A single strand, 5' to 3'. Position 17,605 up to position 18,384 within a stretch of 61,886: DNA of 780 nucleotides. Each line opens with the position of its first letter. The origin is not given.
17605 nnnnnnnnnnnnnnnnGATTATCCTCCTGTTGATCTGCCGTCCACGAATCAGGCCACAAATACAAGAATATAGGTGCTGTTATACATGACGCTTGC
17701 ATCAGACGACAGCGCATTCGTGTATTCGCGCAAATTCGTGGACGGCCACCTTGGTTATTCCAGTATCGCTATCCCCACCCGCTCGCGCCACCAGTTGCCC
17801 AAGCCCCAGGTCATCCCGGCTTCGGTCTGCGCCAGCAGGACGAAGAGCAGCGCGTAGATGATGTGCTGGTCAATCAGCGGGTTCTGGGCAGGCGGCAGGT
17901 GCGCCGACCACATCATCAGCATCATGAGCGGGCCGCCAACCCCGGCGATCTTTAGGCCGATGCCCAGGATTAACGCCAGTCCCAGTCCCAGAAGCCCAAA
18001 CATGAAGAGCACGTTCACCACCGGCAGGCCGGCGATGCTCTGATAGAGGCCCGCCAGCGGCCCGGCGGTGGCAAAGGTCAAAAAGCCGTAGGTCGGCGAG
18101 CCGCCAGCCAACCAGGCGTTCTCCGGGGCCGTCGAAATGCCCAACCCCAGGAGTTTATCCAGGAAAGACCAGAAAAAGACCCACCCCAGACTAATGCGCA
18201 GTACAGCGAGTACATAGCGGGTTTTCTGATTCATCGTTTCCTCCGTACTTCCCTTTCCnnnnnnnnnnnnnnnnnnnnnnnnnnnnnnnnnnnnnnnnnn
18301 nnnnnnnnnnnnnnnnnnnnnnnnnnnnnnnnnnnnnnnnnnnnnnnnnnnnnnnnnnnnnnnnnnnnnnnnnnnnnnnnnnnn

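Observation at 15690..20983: Extended hybrid-cluster-protein operon: Crp/Fnr, ferredoxin, hcp, DoxX, DUF438, ubiquitin-fold protein, cupin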

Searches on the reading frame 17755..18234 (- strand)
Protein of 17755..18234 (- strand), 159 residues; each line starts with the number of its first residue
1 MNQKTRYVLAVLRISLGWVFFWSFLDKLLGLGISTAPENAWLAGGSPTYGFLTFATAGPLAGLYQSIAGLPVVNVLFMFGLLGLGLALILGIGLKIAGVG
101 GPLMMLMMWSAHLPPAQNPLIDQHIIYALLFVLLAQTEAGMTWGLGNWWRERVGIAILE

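Call 3: search_protein_families(library=pfam, proteins=[window:17755-18234:-], max_evalue=0.01)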
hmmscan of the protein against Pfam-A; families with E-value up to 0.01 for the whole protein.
window:17755-18234:- (159 aa): 1 family
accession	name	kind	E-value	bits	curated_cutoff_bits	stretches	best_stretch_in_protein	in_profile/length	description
PF07681.17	DoxX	-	0.0036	18.3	23.6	0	9-109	2-80/85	DoxX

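Call 4: search_protein_families(library=ncbifam, proteins=[window:17755-18234:-], max_evalue=0.01)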
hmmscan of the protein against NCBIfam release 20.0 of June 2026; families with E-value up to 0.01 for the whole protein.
window:17755-18234:- (159 aa): 0 families

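Call 32: find_homologous_proteins(query=window:17755-18234:-, max_evalue=0.001)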
Query window:17755-18234:- (159 aa): 619 proteins with E <= 0.001 among 1005 candidates; the best 120 are listed.
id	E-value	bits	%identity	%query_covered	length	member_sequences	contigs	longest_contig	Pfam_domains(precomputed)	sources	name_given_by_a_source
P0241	7.4e-97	340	100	100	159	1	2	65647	-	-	-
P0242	1.3e-83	297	84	100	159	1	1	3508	-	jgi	jgi:thiosulfate dehydrogenase [quinone] large subunit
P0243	5.5e-83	295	84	100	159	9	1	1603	-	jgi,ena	-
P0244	6.5e-83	295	84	100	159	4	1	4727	-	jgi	jgi:thiosulfate dehydrogenase (quinone) large subunit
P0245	1.3e-82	294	84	100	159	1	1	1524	-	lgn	-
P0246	1.4e-80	287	82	100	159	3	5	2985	-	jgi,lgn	jgi:thiosulfate dehydrogenase [quinone] large subunit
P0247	3.9e-80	286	82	100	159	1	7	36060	-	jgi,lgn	jgi:thiosulfate dehydrogenase [quinone] large subunit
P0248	2.5e-79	283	81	100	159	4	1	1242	-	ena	-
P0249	7.6e-70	252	74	97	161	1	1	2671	-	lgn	-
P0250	7.5e-69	249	73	97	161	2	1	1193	-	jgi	jgi:thiosulfate dehydrogenase (quinone) large subunit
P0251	2.1e-68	248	69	99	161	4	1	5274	-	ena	-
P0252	6.9e-68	246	68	99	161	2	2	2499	-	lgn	-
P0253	6.0e-67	243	68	100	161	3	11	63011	-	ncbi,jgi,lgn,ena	-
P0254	5.7e-66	240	69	96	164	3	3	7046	-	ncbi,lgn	-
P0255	8.2e-66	239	68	97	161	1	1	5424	-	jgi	jgi:thiosulfate dehydrogenase (quinone) large subunit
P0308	2.7e-56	208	64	96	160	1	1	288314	-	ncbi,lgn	-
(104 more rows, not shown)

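Call 33: find_encoding_contigs(protein=P0247, flank=6000, max_places=3)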
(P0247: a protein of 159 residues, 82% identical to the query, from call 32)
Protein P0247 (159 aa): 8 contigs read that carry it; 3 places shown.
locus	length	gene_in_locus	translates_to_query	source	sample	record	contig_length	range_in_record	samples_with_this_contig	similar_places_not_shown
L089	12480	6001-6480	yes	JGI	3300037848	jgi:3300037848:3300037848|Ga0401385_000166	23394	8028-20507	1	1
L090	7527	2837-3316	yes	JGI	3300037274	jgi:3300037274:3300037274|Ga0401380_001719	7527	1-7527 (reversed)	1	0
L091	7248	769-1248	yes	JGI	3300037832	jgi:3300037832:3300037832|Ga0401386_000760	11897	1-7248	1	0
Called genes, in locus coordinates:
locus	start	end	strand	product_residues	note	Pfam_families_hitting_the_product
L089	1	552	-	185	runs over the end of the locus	PF03729:DUF308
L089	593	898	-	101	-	PF04972:BON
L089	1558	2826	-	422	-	PF18845:baeRF_family3, PF18848:baeRF_family6, PF18849:baeRF_family7, PF18851:baeRF_family8, PF18855:baeRF_family11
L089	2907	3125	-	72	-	PF01632:Ribosomal_L35p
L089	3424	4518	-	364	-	PF00575:S1 (weak), PF21710:Spt6_S1 (faint), PF18614:RNase_II_C_S1 (faint), PF00575:S1, PF23459:S1_RRP5 (weak), PF00575:S1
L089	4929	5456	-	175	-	PF14907:NTP_transf_5 (weak), PF10706:Aminoglyc_resit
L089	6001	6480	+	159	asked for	-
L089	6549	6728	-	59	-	-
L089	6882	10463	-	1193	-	PF00072:Response_reg, PF08448:PAS_4, PF13426:PAS_9, PF00989:PAS, PF08448:PAS_4, PF08448:PAS_4, PF13426:PAS_9, PF08448:PAS_4, +11 more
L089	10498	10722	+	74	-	-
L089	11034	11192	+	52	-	PF23381:Beta-prop_IFT122_1st (weak), PF25173:Beta-prop_WDR3_1st (weak), PF25174:Beta-prop_THOC3 (weak), PF00400:WD40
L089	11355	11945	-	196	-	PF10123:Mu-like_Pro_N (weak)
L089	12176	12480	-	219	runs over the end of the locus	PF13707:RloB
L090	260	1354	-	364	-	PF00575:S1 (weak), PF21710:Spt6_S1 (faint), PF18614:RNase_II_C_S1 (faint), PF00575:S1, PF23459:S1_RRP5 (weak), PF00575:S1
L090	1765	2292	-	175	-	PF14907:NTP_transf_5 (weak), PF10706:Aminoglyc_resit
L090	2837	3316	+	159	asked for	-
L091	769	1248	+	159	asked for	-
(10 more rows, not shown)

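Call 34: find_encoding_contigs(protein=P0253, flank=6000, max_places=2)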
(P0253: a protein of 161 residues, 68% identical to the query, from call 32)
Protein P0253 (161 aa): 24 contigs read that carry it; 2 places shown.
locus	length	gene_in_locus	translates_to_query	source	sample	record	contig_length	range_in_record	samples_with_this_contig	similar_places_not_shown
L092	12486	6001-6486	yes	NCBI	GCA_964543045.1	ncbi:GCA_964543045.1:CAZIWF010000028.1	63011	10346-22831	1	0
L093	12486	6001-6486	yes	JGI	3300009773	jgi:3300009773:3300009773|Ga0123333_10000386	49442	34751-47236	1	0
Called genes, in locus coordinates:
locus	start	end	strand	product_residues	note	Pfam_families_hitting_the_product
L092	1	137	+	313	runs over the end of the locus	PF04151:PPC (weak)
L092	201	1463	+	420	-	PF05762:VWA_CoxE (weak), PF00092:VWA, PF13519:VWA_2, PF13768:VWA_3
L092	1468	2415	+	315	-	PF12773:DZR, PF13240:Zn_Ribbon_1 (weak), PF13248:Zn_ribbon_3 (faint), PF17032:Zn_ribbon_15 (faint), PF18912:DZR_2 (faint), PF12773:DZR, PF13240:Zn_Ribbon_1 (weak), PF00498:FHA, +1 more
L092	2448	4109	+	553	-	PF00069:Pkinase, PF07714:PK_Tyr_Ser-Thr, PF01636:APH (faint), PF03109:ABC1 (weak)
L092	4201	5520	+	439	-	-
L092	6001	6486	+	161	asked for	-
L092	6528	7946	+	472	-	-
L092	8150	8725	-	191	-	PF17210:SdrD_B (faint)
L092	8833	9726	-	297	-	PF00795:CN_hydrolase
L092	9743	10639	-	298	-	PF02678:Pirin, PF05726:Pirin_C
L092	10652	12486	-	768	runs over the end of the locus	-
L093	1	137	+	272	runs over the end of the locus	PF04151:PPC (weak)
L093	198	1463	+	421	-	PF05762:VWA_CoxE (weak), PF00092:VWA, PF13519:VWA_2, PF13768:VWA_3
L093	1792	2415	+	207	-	PF13240:Zn_Ribbon_1 (weak), PF13248:Zn_ribbon_3 (weak), PF00498:FHA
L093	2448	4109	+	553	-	PF00069:Pkinase, PF07714:PK_Tyr_Ser-Thr, PF01636:APH (faint), PF03109:ABC1 (weak)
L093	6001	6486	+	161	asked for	-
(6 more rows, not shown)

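Call 35: find_encoding_contigs(protein=P0308, flank=6000, max_places=2)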
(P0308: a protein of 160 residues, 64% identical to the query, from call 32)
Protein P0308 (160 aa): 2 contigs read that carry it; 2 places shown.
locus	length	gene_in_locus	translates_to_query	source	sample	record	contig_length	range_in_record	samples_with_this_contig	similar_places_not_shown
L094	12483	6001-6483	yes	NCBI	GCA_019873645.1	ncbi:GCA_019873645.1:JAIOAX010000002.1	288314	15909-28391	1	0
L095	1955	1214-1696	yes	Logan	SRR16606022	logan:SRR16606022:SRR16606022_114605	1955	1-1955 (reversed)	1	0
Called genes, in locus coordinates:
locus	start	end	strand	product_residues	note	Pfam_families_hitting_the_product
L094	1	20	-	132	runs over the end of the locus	PF01850:PIN, PF10130:PIN_2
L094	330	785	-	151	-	PF00583:Acetyltransf_1, PF13673:Acetyltransf_10, PF13508:Acetyltransf_7, PF08445:FR47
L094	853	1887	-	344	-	PF02885:Glycos_trans_3N, PF00591:Glycos_transf_3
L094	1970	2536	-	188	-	PF00117:GATase, PF07722:Peptidase_C26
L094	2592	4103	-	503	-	PF04715:, PF00425:Chorismate_bind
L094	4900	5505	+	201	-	PF01169:GDT1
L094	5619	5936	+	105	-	PF02583:Trns_repr_metal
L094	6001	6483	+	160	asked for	-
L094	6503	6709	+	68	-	PF00403:HMA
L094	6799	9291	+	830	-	PF00403:HMA, PF08282:Hydrolase_3 (faint), PF12710:HAD (faint), PF00122:E1-E2_ATPase, PF00702:Hydrolase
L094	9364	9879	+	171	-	PF24298:DUF7482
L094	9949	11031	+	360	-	PF13386:DsbD_2, PF13473:Cupredoxin_1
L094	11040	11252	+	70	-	PF00403:HMA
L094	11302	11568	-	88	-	-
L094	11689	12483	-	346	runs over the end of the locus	PF00899:ThiF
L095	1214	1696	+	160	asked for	-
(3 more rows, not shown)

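Call 74: find_encoding_contigs(protein=P0242, flank=5000, max_places=3)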
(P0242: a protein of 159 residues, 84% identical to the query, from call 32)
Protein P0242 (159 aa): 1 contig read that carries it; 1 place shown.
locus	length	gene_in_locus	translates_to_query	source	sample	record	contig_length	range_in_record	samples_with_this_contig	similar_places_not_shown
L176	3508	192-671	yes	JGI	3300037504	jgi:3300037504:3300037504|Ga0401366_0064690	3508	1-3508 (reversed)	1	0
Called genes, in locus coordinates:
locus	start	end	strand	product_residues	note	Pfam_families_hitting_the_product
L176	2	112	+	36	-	?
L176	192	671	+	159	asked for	-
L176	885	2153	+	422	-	PF04282:DUF438, PF01814:Hemerythrin, PF13596:PAS_10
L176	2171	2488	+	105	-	-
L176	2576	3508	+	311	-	?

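Call 75: find_encoding_contigs(protein=P0244, flank=5000, max_places=3)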
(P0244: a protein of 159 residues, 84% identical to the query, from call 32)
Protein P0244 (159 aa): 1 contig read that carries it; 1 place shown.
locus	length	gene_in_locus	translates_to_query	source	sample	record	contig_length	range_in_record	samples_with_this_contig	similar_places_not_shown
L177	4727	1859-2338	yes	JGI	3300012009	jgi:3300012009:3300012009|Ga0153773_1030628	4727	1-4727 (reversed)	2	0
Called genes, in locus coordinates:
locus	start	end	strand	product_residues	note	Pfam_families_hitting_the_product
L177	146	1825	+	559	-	PF03063:Prismane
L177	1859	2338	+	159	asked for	-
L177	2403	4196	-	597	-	PF07973:tRNA_SAD, PF00587:tRNA-synt_2b, PF03129:HGTP_anticodon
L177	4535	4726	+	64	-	?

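Call 77: find_encoding_contigs(protein=P0246, flank=4000, max_places=5)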
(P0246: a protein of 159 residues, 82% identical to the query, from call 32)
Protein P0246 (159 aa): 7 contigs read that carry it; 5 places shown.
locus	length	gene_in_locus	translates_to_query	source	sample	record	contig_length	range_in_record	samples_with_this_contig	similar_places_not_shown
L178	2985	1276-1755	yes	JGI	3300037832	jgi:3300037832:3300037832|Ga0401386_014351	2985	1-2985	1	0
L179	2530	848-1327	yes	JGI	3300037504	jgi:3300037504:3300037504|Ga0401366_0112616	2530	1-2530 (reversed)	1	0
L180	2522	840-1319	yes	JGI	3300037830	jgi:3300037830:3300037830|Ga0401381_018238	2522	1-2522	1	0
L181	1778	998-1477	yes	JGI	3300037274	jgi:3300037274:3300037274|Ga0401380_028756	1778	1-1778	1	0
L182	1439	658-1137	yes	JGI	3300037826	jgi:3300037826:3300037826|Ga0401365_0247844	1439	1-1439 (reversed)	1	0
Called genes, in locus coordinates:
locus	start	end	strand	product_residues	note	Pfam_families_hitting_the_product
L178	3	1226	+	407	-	?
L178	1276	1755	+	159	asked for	-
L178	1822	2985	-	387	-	?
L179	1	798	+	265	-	?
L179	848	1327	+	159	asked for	-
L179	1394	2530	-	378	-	?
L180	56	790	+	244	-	PF03063:Prismane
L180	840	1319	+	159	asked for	-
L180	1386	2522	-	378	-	?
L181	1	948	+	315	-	?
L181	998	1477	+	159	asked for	-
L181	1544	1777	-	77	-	PF03129:HGTP_anticodon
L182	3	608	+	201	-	?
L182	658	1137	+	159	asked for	-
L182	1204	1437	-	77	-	PF03129:HGTP_anticodon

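Call 78: search_protein_families(library=pfam, proteins=[L176:2576-3508:+], max_evalue=0.001)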
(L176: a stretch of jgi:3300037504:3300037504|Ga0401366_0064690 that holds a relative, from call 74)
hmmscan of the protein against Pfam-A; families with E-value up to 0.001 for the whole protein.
L176:2576-3508:+ (311 aa): 2 families
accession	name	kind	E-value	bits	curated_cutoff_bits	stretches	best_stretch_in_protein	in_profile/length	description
PF13802.12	Gal_mutarotas_2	-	1.9e-33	116.7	27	1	55-215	2-184/184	Glycosyl hydrolase 31 N-terminal galactose mutarotase-like domain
PF01055.32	Glyco_hydro_31_2nd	-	3.7e-08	33.5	23.5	1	257-309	1-51/328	Glycosyl hydrolases family 31 TIM-barrel domain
